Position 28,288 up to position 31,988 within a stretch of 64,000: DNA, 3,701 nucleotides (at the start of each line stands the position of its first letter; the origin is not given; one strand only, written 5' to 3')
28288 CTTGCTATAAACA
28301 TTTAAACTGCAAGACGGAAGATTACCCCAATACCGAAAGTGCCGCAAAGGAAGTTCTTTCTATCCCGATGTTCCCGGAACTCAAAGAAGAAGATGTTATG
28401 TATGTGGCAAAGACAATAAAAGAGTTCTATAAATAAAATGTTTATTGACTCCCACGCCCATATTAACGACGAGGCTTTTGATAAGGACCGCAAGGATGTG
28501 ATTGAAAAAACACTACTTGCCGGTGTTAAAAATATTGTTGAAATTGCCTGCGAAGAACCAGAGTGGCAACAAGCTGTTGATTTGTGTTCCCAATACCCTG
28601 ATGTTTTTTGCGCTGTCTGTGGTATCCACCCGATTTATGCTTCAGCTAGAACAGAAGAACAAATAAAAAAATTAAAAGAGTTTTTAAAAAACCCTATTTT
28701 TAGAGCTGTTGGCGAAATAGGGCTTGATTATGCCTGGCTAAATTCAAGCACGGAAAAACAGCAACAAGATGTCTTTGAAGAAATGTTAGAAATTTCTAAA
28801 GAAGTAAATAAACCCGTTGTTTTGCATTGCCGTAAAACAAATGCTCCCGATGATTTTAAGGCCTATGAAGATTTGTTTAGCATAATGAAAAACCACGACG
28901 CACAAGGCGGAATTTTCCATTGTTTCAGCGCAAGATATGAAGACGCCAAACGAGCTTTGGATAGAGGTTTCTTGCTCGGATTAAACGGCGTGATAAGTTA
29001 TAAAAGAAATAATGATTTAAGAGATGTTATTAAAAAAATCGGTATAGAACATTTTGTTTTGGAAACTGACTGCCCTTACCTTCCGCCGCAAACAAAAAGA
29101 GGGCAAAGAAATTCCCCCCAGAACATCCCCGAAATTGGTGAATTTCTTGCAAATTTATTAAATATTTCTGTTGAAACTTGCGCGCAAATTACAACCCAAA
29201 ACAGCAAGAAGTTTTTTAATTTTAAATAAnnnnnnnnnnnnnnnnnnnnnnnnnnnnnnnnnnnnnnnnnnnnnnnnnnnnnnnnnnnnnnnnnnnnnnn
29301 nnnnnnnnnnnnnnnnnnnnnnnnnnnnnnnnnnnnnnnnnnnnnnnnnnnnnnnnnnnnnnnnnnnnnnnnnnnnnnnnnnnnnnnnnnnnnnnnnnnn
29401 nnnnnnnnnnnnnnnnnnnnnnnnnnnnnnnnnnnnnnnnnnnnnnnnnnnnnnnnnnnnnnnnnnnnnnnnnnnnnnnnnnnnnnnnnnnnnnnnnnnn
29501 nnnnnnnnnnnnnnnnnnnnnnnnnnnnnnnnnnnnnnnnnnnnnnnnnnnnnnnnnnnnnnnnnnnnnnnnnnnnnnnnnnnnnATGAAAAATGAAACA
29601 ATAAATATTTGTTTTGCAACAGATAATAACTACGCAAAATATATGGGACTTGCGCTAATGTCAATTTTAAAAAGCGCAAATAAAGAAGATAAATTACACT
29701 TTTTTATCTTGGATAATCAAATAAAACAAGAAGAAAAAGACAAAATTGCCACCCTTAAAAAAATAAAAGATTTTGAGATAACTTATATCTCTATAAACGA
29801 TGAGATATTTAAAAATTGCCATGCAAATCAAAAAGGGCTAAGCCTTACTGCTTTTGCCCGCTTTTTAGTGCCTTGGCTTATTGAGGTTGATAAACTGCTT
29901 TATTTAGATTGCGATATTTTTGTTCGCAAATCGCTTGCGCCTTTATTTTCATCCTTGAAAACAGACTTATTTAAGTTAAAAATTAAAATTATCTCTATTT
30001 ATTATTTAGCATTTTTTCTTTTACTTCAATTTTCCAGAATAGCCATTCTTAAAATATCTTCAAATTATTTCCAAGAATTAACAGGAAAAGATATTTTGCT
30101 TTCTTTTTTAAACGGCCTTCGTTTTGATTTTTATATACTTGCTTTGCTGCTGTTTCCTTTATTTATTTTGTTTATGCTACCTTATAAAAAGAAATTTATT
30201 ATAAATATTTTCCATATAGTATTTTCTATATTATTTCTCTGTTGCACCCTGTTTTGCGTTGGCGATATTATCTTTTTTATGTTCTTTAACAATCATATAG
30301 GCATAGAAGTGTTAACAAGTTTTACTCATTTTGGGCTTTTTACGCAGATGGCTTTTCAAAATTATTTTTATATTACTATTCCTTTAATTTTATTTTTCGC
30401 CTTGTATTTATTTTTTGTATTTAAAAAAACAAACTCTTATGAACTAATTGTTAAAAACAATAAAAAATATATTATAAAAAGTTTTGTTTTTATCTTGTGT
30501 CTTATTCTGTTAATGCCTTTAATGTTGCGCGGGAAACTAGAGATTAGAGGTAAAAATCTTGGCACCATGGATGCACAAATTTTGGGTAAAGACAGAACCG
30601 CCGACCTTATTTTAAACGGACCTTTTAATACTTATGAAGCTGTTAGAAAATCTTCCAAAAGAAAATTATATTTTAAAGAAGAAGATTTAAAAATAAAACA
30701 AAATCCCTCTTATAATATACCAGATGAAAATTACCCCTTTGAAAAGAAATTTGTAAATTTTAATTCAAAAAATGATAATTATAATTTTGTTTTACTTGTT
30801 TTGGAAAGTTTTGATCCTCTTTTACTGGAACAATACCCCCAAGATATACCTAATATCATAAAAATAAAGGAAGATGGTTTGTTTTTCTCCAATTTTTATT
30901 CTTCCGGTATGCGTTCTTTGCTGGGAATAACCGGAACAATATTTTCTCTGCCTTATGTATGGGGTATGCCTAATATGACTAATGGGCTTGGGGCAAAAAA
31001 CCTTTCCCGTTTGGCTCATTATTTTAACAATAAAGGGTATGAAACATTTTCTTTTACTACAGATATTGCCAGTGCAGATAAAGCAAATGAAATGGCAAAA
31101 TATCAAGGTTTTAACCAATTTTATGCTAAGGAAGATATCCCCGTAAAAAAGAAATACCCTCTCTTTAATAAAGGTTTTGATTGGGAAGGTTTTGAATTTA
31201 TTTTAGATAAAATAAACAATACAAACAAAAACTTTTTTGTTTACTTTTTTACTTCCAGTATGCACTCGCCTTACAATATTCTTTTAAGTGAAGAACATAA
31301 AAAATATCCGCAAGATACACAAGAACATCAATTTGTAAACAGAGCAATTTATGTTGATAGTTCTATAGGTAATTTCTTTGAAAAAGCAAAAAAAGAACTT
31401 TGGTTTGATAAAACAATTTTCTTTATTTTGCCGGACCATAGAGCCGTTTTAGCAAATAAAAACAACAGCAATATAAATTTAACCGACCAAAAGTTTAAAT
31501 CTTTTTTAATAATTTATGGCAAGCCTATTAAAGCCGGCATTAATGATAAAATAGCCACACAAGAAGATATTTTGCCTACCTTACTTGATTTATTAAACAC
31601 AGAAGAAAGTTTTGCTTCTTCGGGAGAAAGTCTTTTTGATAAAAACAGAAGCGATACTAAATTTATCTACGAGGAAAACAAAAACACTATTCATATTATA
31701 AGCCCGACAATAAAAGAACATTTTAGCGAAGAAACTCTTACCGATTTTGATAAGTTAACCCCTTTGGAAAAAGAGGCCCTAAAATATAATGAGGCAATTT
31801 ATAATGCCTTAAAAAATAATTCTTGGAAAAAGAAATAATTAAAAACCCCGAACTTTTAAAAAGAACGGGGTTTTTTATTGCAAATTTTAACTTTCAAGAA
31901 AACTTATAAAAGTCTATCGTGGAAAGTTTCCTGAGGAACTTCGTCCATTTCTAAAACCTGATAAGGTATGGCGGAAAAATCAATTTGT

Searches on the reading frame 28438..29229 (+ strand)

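Call 17: search_protein_families(library=pfam, proteins=[window:28438-29229:+])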
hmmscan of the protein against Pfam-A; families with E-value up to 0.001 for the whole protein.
window:28438-29229:+ (263 aa): 1 family
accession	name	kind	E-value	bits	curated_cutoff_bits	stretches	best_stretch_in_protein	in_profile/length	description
PF01026.27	TatD_DNase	-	2.5e-76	256.9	27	1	3-261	1-253/253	TatD related DNase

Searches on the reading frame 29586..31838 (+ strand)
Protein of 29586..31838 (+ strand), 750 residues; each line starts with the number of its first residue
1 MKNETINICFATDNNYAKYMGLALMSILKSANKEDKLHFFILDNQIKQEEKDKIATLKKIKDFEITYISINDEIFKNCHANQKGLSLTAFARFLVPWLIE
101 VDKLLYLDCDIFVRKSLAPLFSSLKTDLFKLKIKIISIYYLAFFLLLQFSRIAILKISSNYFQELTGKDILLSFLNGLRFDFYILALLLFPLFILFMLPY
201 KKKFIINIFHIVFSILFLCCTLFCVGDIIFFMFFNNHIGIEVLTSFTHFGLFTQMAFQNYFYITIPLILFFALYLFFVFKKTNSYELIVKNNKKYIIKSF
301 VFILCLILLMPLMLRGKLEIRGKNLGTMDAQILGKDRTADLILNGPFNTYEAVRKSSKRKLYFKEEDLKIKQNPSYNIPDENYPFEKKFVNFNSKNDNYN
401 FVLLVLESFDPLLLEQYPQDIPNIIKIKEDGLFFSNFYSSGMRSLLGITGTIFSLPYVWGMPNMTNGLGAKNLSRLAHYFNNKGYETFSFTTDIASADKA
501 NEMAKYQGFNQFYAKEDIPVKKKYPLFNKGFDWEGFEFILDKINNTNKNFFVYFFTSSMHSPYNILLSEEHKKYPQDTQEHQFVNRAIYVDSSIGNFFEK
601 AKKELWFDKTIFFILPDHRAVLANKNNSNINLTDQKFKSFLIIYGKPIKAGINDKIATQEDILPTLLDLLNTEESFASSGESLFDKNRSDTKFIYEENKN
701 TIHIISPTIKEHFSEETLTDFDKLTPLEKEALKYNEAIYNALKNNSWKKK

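Call 16: find_encoding_contigs(protein=window:29586-31838:+, flank=3000, max_places=4)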
Protein window:29586-31838:+ (750 aa): 3 contigs read that carry it; 1 place shown.
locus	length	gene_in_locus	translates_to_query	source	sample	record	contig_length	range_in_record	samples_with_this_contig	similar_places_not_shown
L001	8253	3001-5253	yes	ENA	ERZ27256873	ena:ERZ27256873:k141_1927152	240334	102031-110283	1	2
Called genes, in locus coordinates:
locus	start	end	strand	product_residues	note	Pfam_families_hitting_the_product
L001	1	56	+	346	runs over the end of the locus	PF07854:DUF1646, PF07399:Na_H_antiport_3 (faint)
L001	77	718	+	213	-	PF02308:MgtC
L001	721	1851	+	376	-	PF00155:Aminotran_1_2, PF00266:Aminotran_5 (weak), PF01041:DegT_DnrJ_EryC1, PF01053:Cys_Met_Meta_PP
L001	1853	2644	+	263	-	PF01026:TatD_DNase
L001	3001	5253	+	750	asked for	PF01501:Glyco_transf_8, PF00884:Sulfatase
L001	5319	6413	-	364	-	PF02275:CBAH, PF03417:AAT (faint)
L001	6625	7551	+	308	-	-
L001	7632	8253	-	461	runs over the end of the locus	PF01018:GTP1_OBG, PF01926:MMR_HSR1, PF02421:FeoB_N, PF09269:DUF1967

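Call 17: search_protein_families(library=pfam, proteins=[window:29586-31838:+])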
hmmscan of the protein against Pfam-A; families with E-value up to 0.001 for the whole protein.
window:29586-31838:+ (750 aa): 3 families
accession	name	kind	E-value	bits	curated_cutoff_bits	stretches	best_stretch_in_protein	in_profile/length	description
PF00884.28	Sulfatase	-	1.3e-25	90.7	25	1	400-671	2-300/301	Sulfatase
PF01501.26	Glyco_transf_8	-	8.7e-17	62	24.3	1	7-122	1-120/253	Glycosyl transferase family 8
PF18404.7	Glyco_transf_24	-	0.00015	21.7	25.7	1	10-121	6-116/268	Glucosyltransferase 24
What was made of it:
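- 29586..31838 (+): Regulated gene: GT8 N-terminal 122 aa + transmembrane segments + sulfatase/LtaS-type domain (750 aa). Pfam PF01501 at residues 7-122 and PF00884 at residues 400-671 (call 17).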
